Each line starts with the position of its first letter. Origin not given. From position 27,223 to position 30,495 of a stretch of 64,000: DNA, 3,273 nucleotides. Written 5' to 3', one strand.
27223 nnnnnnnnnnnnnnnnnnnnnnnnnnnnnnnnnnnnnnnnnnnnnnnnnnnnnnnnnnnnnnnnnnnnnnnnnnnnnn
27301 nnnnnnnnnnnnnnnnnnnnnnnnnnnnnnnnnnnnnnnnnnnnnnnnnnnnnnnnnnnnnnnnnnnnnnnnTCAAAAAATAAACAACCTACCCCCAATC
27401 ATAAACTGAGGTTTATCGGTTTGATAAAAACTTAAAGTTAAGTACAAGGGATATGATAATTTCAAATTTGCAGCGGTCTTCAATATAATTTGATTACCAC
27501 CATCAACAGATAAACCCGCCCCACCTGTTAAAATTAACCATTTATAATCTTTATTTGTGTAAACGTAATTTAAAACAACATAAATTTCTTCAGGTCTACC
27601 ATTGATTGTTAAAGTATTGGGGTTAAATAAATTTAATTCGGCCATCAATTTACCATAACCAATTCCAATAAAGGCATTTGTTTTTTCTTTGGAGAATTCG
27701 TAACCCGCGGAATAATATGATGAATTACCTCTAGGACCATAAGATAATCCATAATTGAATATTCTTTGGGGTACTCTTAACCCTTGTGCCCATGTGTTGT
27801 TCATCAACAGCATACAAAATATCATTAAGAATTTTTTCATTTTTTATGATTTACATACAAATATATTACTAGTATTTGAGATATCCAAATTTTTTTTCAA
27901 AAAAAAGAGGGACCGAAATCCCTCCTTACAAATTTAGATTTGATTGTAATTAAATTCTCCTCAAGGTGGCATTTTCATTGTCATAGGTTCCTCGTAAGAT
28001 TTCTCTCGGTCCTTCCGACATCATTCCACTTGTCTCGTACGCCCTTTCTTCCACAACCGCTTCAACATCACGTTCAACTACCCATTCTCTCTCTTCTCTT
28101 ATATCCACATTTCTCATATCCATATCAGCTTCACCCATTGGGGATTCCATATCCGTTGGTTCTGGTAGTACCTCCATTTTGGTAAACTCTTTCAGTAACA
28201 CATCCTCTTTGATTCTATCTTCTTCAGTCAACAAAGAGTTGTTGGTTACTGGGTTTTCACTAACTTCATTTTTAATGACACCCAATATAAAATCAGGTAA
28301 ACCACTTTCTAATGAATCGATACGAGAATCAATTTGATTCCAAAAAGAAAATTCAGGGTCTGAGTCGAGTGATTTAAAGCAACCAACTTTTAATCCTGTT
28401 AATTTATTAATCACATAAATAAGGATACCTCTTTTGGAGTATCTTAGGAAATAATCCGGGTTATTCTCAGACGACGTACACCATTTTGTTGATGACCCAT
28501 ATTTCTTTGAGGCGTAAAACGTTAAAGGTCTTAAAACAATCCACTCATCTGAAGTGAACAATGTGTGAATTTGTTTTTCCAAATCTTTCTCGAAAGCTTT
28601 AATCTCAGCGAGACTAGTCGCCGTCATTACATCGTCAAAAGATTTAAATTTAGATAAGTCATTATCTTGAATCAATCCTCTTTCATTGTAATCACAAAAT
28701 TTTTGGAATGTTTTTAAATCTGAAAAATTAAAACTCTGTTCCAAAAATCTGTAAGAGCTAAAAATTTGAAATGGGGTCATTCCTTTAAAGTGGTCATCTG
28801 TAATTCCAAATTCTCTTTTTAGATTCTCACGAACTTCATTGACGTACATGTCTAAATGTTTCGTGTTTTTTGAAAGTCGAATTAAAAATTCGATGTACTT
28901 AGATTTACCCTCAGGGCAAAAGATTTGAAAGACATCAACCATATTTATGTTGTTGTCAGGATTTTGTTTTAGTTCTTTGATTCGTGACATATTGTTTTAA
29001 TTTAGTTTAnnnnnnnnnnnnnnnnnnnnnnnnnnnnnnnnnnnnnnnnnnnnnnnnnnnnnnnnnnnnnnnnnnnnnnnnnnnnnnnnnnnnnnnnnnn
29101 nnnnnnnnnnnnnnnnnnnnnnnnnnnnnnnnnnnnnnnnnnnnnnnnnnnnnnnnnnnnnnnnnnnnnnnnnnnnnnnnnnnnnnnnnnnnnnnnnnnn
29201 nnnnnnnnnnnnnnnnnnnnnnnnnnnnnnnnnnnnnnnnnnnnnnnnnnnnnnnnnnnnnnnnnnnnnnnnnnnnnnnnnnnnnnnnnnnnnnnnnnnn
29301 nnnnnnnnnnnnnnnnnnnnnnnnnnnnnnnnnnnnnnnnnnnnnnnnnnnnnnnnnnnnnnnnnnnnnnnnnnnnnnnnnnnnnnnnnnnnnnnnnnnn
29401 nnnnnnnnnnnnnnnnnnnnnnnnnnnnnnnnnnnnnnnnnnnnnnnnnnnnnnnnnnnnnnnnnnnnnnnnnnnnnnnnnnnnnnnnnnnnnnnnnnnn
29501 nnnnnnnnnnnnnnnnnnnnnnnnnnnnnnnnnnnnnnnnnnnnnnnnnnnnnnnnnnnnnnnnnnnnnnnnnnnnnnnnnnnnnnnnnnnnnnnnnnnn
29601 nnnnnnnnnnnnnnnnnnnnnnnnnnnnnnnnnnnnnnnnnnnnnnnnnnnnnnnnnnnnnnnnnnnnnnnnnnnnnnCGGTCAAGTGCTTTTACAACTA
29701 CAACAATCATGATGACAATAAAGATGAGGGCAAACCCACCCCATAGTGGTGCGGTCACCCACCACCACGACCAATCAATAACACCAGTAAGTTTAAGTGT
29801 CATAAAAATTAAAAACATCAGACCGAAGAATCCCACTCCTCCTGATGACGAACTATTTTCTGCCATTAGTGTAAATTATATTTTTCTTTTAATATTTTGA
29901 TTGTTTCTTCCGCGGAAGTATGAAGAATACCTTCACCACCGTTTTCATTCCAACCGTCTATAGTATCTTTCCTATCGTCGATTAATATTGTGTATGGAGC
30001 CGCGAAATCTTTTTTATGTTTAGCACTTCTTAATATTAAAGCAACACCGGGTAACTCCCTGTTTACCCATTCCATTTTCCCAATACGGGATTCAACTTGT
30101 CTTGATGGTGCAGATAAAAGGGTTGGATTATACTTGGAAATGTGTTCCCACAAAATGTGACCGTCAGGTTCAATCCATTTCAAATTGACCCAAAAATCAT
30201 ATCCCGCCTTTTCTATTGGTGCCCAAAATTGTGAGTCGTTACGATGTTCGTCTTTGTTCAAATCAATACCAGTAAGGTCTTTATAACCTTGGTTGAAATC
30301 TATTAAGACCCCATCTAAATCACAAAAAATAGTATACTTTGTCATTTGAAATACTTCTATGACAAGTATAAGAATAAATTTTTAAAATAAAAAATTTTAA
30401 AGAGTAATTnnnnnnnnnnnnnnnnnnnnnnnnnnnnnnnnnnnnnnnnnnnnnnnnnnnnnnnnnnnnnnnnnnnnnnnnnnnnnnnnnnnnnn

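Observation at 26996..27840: Methylglyoxal synthase translationally coupled to an outer-membrane beta-barrel gene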

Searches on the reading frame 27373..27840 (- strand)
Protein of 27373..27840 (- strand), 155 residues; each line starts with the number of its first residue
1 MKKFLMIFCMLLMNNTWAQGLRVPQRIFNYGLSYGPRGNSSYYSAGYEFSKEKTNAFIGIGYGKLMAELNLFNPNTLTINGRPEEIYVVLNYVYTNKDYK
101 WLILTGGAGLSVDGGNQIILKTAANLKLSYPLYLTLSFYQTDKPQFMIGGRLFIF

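Call 4: search_protein_families(library=pfam, proteins=[window:27373-27840:-], max_evalue=0.01)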
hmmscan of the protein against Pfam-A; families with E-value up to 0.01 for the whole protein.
window:27373-27840:- (155 aa): 0 families

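Call 5: search_protein_families(library=ncbifam, proteins=[window:27373-27840:-], max_evalue=0.1)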
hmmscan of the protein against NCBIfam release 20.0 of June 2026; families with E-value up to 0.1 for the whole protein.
window:27373-27840:- (155 aa): 0 families

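Call 6: search_protein_families(library=phrogs, proteins=[window:27373-27840:-], max_evalue=0.01)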
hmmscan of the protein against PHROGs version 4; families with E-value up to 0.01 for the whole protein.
window:27373-27840:- (155 aa): 0 families

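Call 13: search_dna_similar(query=window:27373-27840:-, collection=phages, mode=protein, max_rows=20, max_evalue=1)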
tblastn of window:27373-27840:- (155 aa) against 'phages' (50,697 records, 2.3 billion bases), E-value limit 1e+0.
No match.

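Call 14: find_homologous_proteins(query=window:27373-27840:-, max_evalue=0.001)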
Query window:27373-27840:- (155 aa): 18 proteins with E <= 0.001 among 45 candidates.
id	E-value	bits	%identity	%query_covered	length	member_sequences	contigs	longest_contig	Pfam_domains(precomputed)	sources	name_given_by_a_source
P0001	6.1e-98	343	99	100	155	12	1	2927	-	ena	-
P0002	3.6e-91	321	93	100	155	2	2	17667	-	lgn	-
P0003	1.9e-87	309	88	100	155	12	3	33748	-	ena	-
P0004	2.1e-87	309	87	100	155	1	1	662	-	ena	-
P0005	1.1e-83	297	91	94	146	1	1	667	-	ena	-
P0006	1.4e-83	297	82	100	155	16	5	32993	-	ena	-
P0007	3.5e-83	295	82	100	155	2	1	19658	-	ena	-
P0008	2.0e-82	293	81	100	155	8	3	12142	-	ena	-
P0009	1.1e-76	274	79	97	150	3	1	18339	-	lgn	-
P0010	1.3e-76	274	79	97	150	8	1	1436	-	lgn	-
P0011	8.3e-75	268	100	79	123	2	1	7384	-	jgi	-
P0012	1.1e-66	242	66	100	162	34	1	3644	-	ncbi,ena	-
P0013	6.2e-66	239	67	100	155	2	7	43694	-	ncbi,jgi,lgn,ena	jgi:hypothetical protein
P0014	1.8e-64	234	66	100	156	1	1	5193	-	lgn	-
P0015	4.4e-64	233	70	91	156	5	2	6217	-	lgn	-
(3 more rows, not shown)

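Call 19: find_encoding_contigs(protein=P0013, flank=10000, max_places=6)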
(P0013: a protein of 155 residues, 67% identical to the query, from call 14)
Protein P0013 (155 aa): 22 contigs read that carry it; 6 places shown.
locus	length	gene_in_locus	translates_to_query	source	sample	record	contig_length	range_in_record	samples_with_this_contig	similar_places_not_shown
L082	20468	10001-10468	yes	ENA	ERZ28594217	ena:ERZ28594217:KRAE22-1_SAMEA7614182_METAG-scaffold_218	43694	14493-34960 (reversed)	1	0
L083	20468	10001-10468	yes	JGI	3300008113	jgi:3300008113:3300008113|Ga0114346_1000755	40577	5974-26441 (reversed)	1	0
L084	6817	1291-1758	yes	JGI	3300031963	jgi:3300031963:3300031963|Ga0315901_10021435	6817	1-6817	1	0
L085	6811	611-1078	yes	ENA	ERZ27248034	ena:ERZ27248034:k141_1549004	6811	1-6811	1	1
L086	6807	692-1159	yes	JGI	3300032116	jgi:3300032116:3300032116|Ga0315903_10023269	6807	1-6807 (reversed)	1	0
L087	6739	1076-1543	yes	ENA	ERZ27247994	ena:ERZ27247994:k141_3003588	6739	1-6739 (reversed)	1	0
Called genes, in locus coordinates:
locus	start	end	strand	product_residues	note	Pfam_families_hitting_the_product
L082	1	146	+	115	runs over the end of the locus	PF20475:DUF6717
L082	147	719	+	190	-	PF18143:HAD_SAK_2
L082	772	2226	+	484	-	PF01471:PG_binding_1 (weak)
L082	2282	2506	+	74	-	-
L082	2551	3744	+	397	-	-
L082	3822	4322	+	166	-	-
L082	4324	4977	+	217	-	PF00149:Metallophos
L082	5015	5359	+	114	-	-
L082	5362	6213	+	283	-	PF01145:Band_7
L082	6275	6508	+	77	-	-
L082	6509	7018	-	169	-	-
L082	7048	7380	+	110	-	-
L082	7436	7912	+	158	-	PF06941:NT5C (faint)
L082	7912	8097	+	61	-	-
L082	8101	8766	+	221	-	PF00929:RNase_T (faint)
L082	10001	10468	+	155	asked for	-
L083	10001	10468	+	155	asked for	-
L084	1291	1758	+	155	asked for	-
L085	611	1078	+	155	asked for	-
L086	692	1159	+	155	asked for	-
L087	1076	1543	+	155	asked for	-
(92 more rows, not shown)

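Call 28: find_related_loci(query=A1, collection=viral_contigs, flank=10000)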
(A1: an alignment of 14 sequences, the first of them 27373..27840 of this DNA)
Query A1 (155 aa) in viral_contigs; peptide patterns used: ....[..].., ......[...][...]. (x = any residue, [..] = any of these).
82 stretches matched a pattern; 2 encode a relative of the query (tblastn E <= 1e-3); 2 distinct loci.
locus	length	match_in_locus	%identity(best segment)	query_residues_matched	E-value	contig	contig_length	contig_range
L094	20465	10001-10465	76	1-155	4e-83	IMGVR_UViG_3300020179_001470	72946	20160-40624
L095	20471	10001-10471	59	1-155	1e-61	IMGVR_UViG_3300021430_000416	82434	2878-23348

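Call 38: predict_structure(alignment_id=A1)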
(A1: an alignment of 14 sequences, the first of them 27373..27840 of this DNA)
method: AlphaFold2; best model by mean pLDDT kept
length: 155 residues; sequences in the alignment: 14
mean_pLDDT: 73.9   pTM: 0.64
mean pLDDT of the five models: 73.9, 52.1, 49.0, 47.0, 47.0
residues with pLDDT >= 90: 32; 70-90: 78; 50-70: 17; < 50: 28
segments of 3 or more residues with pLDDT < 50: 13-37, 77-79
pLDDT, mean of each block of 10 residues (from residue 1): 68 43 32 40 87 86 87 62 81 79 88 81 92 92 86 86
secondary structure, 60 per line:
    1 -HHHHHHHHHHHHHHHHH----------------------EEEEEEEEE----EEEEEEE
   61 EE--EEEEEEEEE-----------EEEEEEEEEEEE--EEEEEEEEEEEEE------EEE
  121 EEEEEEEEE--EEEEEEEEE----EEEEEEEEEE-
elements in order: H2-18 E41-49 E54-62 E65-73 E85-96 E99-111 E118-129 E132-140 E145-154

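Call 39: search_protein_representatives(alignment_id=A1)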
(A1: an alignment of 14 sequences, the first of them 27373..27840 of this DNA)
Query: 14 sequences, 155 profile positions. Proteins with E-value up to 0.001 (for the whole library): 8; up to 1e-10: 4; up to 1e-30: 2. The best 8 are listed.
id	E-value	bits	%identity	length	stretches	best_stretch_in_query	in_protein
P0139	1.6e-53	197.0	-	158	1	1-155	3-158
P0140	3.4e-39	150.5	-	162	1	1-153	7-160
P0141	5.0e-26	107.7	-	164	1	4-153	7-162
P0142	1.9e-20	89.6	-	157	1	1-155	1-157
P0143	3.5e-10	56.2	-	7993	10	95-134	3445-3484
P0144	2.8e-09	53.3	-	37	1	119-155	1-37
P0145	2.4e-04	37.3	-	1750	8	105-137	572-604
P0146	6.7e-04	35.8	-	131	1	32-154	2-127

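Call 43: fold_search(model_id=the predicted structure, library=pdb)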
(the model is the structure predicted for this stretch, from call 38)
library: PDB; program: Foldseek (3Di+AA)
matches with E <= 10: 848; with E <= 0.001: 0
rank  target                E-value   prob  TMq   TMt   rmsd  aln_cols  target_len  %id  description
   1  6x9z                  1.1e-03  1.00  0.55  0.69   3.8       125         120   14  De novo design of transmembrane beta-barrels (released 2021-02-17)
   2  1qjp                  2.5e-03  1.00  0.46  0.51   6.1       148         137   14  HIGH RESOLUTION STRUCTURE OF THE OUTER MEMBRANE PROTEIN A (OMPA) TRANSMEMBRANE DOMAIN (released 2000-06-30)
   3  9fdg_MODEL_1_A        3.9e-03  0.98  0.35  0.31  10.2       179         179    9  Solution structure of a de novo designed 12-stranded transmembrane beta-barrel in LDAO micelles. (released 2024-10-16)
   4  9fzn_B                9.1e-03  0.28  0.18  0.10  17.3       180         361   12  25-phosphosteroid lyase (25-PSL) (released 2026-01-14)
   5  2prn                  1.1e-02  0.97  0.33  0.20  13.4       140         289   11  RHODOPSEUDOMONAS BLASTICA PORIN, TRIPLE MUTANT E1M, E99W, A116W (released 1999-01-13)
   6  2jmm_MODEL_1_A        1.2e-02  1.00  0.50  0.50   5.4       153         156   13  NMR solution structure of a minimal transmembrane beta-barrel platform protein (released 2007-07-03)
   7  5prn                  1.3e-02  0.97  0.33  0.20  13.4       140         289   11  E1M, Y96W, S119W MUTANT OF RH. BLASTICA PORIN (released 1998-08-12)
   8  7prn                  1.3e-02  0.97  0.33  0.20  13.4       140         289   11  E1M, D97A, E99A MUTANT OF RH. BLASTICA PORIN (released 1998-08-12)
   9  9fzn_A                1.5e-02  0.23  0.18  0.10  17.3       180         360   11  25-phosphosteroid lyase (25-PSL) (released 2026-01-14)
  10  1bh3                  1.6e-02  0.97  0.33  0.20  13.4       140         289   11  E1M, A116K MUTANT OF RH. BLASTICA PORIN (released 1998-08-12)
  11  6prn                  1.6e-02  0.96  0.33  0.20  13.4       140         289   11  E1M, K50A, R52A MUTANT OF RH. BLASTICA PORIN (released 1998-08-12)
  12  8prn                  1.7e-02  0.96  0.33  0.20  13.4       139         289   10  E1M, K50A, R52A, D97A, E99A MUTANT OF RH. BLASTICA PORIN (released 1998-08-12)
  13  2ge4_MODEL_1_A        1.9e-02  1.00  0.48  0.42   7.6       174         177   11  High-resolution solution structure of outer membrane protein A transmembrane domain (released 2006-04-11)
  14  1prn                  1.9e-02  0.96  0.33  0.20  13.4       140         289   11  REFINED STRUCTURE OF PORIN FROM RHODOPSEUDOMONAS BLASTICA AND COMPARISON WITH THE PORIN FROM RHODOBACTER CAPSULATUS (released 1994-10-15)
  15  3prn                  2.0e-02  0.96  0.32  0.20  13.4       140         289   11  E1M, A104W MUTANT OF RH. BLASTICA PORIN (released 1998-08-12)
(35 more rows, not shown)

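Call 66: fold_search(model_id=the predicted structure, library=viral)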
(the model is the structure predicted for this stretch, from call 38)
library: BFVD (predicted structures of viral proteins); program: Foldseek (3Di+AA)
matches with E <= 10: 494; with E <= 0.001: 5
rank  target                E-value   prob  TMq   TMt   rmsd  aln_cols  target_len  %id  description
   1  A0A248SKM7            1.8e-04  1.00  0.45  0.45  17.2       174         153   11  (no name in the UniProt tables at hand)
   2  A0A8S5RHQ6            2.0e-04  1.00  0.47  0.25  16.3       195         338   18  OmpA-like domain-containing protein [virus sp. ctML55]
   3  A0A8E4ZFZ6            3.7e-04  1.00  0.51  0.53  14.4       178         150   10  Uncharacterized protein [Tenacibaculum phage Gundel_1]
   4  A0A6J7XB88            4.3e-04  1.00  0.44  0.41   5.5       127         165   17  Outer membrane protein beta-barrel domain-containing protein [uncultured Caudovirales phage]
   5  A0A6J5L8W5            9.4e-04  1.00  0.49  0.44  15.8       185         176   11  Uncharacterized protein [uncultured Caudovirales phage]
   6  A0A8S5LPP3            1.3e-03  1.00  0.56  0.28  18.8       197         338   16  Outer membrane protein [Myoviridae sp. ct0f722]
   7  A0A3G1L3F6            1.3e-03  1.00  0.43  0.43  12.9       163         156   13  Outer membrane protein beta-barrel domain-containing protein [Synechococcus phage S-CBWM1]
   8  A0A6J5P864            2.4e-03  1.00  0.50  0.49   4.4       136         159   11  Uncharacterized protein [uncultured Caudovirales phage]
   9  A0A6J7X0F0            2.4e-03  0.99  0.39  0.31  13.9       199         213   11  Uncharacterized protein [uncultured Caudovirales phage]
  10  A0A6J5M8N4            2.5e-03  1.00  0.36  0.32  12.1       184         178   12  Outer membrane protein beta-barrel [uncultured Caudovirales phage]
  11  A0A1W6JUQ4            3.1e-03  1.00  0.48  0.37  12.4       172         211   13  Uncharacterized protein [Vibrio phage pVco-5]
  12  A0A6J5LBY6            3.3e-03  1.00  0.40  0.35  18.0       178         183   12  Outer membrane protein beta-barrel [uncultured Caudovirales phage]
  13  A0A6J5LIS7            4.3e-03  1.00  0.49  0.55   7.4       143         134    7  Uncharacterized protein [uncultured Caudovirales phage]
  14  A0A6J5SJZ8            4.7e-03  1.00  0.47  0.42   5.8       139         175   12  Outer membrane protein beta-barrel [uncultured Caudovirales phage]
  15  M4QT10                5.3e-03  1.00  0.43  0.48   4.7       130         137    8  (no name in the UniProt tables at hand)
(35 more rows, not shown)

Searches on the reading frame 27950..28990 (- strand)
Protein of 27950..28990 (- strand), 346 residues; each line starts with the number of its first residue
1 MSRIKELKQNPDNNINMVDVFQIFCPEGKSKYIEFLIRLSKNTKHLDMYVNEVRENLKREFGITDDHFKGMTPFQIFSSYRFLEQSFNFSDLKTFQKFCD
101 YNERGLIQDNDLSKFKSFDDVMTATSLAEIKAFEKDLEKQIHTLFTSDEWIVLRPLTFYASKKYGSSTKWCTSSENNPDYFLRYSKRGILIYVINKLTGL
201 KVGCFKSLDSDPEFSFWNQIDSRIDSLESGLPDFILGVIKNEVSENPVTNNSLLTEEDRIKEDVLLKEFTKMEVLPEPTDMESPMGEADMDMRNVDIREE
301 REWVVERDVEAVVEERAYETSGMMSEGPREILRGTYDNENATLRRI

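Call 4: search_protein_families(library=pfam, proteins=[window:27950-28990:-], max_evalue=0.01)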
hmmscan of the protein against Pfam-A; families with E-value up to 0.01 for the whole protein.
window:27950-28990:- (346 aa): 0 families

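Call 6: search_protein_families(library=phrogs, proteins=[window:27950-28990:-], max_evalue=0.01)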
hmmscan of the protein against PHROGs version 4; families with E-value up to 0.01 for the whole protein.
window:27950-28990:- (346 aa): 2 families
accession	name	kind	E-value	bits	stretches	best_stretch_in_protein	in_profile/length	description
phrog_17056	-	unknown function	2.4e-08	34.7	1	124-227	108-210/420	-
phrog_28193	-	unknown function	2.2e-05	24.5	1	145-223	110-190/681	-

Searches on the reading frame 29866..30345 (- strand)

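Call 4: search_protein_families(library=pfam, proteins=[window:29866-30345:-], max_evalue=0.01)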
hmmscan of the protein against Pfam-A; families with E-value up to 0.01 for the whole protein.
window:29866-30345:- (159 aa): 1 family
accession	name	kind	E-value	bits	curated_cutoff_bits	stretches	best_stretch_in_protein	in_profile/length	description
PF06941.18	NT5C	-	0.0028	18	24.8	0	6-133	4-144/180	5' nucleotidase, deoxy (Pyrimidine), cytosolic type C protein (NT5C)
